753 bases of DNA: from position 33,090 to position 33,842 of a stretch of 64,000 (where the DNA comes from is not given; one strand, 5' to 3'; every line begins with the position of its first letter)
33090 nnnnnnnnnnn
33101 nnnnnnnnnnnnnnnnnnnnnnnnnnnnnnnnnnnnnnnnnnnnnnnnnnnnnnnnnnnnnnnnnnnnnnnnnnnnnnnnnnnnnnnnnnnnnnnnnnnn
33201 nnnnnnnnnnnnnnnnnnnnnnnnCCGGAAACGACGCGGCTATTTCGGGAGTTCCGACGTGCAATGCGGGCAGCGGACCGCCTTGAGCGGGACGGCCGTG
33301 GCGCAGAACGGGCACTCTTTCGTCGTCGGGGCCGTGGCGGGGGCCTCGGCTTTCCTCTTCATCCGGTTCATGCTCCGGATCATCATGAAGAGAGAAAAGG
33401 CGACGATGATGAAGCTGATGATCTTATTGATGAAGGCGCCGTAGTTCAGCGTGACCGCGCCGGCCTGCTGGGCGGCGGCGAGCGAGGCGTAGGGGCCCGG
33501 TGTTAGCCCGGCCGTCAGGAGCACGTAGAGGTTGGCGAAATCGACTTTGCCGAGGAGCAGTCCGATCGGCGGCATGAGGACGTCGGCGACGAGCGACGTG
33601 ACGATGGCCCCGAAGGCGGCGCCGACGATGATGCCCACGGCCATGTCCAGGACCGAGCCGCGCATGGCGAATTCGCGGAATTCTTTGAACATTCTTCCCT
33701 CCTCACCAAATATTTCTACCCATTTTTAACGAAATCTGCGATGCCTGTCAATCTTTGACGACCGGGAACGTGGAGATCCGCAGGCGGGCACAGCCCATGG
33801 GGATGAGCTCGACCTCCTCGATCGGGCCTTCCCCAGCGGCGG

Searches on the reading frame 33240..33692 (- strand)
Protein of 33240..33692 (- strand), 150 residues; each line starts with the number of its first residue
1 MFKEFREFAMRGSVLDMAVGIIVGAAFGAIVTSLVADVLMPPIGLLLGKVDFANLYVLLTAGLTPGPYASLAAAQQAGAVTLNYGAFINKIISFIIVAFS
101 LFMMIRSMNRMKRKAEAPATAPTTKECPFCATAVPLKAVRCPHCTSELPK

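Call 83: search_protein_families(library=pfam, proteins=[window:33240-33692:-], max_evalue=0.00001)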
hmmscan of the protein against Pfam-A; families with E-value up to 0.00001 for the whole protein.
window:33240-33692:- (150 aa): 1 family
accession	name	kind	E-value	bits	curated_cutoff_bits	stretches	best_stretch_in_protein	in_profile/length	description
PF01741.23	MscL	-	4.4e-42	143.7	27.4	1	1-126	1-113/123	Large-conductance mechanosensitive channel, MscL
